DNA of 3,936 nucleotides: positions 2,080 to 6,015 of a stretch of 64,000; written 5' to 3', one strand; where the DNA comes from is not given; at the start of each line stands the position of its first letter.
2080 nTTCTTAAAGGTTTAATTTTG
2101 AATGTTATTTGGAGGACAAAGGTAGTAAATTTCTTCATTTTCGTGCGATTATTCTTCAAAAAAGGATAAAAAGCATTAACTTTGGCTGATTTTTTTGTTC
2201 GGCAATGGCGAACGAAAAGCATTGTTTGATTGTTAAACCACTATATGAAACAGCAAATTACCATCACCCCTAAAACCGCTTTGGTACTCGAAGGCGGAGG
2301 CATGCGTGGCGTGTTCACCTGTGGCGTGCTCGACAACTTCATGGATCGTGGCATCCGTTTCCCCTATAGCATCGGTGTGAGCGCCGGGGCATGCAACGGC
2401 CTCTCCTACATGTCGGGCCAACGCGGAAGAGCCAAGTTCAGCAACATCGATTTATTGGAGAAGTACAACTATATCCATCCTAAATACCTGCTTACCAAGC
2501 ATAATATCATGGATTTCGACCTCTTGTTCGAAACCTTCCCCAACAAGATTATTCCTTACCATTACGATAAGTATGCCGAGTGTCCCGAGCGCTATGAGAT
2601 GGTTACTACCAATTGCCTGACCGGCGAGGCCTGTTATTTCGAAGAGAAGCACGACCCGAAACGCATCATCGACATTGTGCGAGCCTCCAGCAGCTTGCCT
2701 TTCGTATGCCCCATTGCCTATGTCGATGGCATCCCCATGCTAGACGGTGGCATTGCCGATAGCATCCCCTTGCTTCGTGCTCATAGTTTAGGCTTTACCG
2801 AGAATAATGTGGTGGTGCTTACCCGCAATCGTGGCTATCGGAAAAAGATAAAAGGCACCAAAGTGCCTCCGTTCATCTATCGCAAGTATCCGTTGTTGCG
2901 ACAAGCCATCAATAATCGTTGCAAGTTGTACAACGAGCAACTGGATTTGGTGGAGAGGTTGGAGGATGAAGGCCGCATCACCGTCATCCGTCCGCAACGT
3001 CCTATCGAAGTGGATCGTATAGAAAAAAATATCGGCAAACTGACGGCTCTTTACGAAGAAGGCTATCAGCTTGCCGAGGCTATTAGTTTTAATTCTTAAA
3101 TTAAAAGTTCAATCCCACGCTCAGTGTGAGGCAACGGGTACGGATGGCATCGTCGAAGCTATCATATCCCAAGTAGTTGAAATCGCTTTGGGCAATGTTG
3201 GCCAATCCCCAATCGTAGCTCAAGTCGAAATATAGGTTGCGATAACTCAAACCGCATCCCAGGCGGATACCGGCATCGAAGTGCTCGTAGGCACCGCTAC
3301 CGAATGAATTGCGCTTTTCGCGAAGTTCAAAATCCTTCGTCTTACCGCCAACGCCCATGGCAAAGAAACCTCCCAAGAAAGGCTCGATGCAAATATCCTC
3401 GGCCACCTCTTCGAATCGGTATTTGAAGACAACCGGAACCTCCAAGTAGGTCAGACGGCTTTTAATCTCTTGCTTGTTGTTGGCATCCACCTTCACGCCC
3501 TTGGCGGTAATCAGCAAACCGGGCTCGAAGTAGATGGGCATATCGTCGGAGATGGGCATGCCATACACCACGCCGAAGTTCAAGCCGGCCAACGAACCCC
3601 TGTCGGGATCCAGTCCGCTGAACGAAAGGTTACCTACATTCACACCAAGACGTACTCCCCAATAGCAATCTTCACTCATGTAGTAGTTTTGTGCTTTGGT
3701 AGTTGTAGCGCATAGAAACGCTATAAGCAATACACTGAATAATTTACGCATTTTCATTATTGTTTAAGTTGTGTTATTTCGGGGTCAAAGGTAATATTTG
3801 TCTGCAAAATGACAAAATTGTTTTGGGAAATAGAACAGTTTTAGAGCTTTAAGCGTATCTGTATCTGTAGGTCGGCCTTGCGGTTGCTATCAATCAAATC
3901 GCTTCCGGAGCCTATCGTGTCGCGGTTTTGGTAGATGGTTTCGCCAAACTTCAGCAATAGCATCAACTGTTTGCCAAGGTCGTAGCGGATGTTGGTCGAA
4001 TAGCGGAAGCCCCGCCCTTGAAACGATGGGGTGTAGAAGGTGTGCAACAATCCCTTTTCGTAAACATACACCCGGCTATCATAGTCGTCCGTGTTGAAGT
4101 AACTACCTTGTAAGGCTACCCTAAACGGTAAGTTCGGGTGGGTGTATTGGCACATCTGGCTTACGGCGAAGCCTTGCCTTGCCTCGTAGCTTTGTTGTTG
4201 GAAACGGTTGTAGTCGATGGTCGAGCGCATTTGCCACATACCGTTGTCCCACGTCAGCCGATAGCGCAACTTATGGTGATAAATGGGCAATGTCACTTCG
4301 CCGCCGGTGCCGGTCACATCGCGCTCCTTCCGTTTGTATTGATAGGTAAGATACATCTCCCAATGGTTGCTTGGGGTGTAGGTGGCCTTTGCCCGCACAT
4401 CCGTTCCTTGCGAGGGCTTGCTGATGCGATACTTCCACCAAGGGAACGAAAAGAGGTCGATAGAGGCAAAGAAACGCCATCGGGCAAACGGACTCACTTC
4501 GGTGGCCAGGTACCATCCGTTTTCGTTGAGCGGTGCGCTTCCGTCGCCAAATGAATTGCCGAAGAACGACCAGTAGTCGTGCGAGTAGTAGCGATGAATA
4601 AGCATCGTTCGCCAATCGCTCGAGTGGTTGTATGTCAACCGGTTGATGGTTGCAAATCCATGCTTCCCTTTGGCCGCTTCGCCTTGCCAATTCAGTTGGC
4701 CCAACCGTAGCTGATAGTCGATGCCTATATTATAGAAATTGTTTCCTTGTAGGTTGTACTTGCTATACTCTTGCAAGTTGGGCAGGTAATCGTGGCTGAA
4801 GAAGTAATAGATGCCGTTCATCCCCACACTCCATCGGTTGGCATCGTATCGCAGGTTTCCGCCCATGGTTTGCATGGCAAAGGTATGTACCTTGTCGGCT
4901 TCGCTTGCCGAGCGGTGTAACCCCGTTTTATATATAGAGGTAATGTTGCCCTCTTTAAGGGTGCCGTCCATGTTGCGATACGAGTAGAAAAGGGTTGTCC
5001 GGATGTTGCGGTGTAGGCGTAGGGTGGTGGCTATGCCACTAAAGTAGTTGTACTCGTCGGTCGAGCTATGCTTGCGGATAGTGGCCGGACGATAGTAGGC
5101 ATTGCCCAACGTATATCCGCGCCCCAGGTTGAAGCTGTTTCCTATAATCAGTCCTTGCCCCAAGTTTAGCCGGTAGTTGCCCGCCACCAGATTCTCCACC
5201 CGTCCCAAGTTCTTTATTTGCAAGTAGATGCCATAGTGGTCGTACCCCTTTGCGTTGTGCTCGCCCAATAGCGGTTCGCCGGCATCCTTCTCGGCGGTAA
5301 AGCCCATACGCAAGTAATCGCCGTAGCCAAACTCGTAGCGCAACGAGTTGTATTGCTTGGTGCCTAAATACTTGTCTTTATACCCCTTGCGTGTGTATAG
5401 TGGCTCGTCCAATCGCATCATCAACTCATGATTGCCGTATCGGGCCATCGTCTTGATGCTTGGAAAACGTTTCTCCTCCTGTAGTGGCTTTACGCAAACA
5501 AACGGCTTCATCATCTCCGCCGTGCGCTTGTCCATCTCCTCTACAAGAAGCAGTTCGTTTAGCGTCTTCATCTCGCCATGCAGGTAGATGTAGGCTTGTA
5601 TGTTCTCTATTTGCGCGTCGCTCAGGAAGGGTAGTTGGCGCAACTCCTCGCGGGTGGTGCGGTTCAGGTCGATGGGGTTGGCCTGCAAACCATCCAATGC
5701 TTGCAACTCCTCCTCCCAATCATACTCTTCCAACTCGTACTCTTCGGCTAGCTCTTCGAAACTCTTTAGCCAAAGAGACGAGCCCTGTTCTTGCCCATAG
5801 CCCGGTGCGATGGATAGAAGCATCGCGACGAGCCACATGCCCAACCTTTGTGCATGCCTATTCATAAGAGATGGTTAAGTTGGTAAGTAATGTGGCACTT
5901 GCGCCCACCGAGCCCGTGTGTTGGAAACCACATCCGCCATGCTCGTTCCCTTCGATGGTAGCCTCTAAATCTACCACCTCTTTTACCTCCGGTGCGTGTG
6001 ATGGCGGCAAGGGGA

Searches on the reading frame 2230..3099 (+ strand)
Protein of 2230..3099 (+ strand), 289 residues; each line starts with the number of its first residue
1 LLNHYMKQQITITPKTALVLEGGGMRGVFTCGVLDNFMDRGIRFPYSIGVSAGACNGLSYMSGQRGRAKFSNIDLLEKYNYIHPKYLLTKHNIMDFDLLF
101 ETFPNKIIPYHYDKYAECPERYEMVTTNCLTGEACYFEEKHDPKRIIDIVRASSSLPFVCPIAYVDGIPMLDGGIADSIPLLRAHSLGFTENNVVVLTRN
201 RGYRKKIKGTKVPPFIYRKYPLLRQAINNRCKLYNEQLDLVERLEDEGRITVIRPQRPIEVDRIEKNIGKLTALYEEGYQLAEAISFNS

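Call 68: search_protein_families(library=pfam, proteins=[window:2230-3099:+], max_evalue=0.00001)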
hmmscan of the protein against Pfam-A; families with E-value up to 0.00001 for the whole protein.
window:2230-3099:+ (289 aa): 2 families
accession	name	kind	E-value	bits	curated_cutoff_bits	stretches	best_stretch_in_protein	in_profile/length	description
PF01734.28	Patatin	-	3.2e-23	83.4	27.7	1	18-184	1-190/191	Patatin-like phospholipase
PF19890.4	DUF6363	-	6.1e-19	68.1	26.4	1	220-284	1-65/75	Domain of unknown function (DUF6363)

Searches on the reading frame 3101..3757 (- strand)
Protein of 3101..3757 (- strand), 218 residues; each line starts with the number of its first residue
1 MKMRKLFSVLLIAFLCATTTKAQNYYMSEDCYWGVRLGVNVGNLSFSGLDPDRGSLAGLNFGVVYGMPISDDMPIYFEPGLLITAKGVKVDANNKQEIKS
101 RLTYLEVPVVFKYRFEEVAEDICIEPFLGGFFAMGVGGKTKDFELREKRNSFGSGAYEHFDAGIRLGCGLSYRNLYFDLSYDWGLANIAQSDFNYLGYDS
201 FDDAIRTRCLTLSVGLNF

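Call 68: search_protein_families(library=pfam, proteins=[window:3101-3757:-], max_evalue=0.00001)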
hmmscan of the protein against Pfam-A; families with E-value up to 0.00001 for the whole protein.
window:3101-3757:- (218 aa): 2 families
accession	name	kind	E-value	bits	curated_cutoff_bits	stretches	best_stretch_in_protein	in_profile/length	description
PF13568.12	OMP_b-brl_2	-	8.8e-21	75.2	27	1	33-189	11-174/175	Outer membrane protein beta-barrel domain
PF13505.12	OMP_b-brl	-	4.6e-08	33.9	28.7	1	13-218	2-175/175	Outer membrane protein beta-barrel domain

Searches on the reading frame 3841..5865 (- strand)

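Call 68: search_protein_families(library=pfam, proteins=[window:3841-5865:-], max_evalue=0.00001)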
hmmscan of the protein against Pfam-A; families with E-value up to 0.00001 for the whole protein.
window:3841-5865:- (674 aa): 1 family
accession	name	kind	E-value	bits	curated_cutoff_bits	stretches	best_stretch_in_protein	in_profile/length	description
PF12836.13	HHH_3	-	9.3e-09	35.7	27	1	62-123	3-64/65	Helix-hairpin-helix motif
